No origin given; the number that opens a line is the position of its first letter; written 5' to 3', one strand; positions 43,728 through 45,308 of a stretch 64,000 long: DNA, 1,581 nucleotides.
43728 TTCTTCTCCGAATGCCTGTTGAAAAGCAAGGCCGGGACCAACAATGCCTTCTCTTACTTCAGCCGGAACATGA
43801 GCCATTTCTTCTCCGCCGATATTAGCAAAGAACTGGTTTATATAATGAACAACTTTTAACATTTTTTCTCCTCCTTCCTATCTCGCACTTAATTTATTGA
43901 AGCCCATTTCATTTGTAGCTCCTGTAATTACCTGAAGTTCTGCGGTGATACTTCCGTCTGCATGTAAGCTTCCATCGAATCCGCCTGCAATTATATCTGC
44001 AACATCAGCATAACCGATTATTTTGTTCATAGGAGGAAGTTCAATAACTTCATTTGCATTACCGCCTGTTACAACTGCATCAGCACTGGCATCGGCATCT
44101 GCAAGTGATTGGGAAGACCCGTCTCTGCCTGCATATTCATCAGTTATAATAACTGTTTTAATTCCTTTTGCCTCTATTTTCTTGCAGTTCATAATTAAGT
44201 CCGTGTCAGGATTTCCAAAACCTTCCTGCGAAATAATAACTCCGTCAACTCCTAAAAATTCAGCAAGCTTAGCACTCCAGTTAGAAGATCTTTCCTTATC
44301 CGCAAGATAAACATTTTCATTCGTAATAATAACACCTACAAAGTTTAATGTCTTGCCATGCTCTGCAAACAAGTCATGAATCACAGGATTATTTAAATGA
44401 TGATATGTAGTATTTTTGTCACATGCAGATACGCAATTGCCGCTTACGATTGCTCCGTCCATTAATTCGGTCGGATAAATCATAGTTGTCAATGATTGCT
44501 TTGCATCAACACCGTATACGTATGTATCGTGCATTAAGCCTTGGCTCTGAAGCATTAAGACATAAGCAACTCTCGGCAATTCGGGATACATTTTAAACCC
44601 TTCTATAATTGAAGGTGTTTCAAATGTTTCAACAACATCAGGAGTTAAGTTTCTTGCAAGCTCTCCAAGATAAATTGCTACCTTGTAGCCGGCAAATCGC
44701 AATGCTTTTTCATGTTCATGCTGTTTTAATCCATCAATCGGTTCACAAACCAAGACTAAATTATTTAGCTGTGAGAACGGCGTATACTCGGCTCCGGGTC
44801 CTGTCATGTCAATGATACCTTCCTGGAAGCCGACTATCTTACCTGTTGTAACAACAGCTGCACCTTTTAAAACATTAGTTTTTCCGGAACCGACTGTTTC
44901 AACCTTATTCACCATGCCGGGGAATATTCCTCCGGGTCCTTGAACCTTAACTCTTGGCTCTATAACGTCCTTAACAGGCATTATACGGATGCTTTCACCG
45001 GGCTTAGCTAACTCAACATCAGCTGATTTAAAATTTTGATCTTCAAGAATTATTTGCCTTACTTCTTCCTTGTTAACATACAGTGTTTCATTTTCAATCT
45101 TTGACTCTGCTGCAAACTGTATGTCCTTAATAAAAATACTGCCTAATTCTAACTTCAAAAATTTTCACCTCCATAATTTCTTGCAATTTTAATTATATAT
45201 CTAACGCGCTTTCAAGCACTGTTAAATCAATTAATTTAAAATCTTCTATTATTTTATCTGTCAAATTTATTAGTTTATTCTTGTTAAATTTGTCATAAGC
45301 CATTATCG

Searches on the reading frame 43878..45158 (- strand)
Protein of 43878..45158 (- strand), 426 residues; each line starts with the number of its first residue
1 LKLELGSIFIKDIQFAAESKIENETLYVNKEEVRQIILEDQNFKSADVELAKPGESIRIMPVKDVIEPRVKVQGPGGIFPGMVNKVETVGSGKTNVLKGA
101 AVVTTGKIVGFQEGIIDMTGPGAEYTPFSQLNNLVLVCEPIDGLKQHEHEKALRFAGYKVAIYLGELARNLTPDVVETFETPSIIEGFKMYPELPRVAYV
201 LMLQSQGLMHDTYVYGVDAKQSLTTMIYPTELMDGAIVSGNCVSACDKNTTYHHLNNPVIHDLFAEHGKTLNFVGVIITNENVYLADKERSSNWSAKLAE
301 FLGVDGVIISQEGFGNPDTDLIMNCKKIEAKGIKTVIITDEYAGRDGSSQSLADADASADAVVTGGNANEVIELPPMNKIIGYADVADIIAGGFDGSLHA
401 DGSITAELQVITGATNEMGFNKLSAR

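Call 51: search_protein_families(library=ncbifam, proteins=[window:43878-45158:-], max_evalue=0.00001)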
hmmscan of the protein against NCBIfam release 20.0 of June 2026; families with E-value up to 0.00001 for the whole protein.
window:43878-45158:- (426 aa): 3 families
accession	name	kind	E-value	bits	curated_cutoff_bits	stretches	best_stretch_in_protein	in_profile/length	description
NF040793.1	sarcosine_GrdG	exception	5e-201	668.1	780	1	1-426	1-426/428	sarcosine reductase complex component B subunit alpha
NF053623.1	fluoroAc_FarE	equivalog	1.2e-52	179.2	675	1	3-384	5-377/419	fluoroacetate reductase subunit FarE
TIGR04480.1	D_pro_red_PrdA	equivalog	5.9e-17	61.5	700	1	223-339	395-509/587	D-proline reductase (dithiol) proprotein PrdA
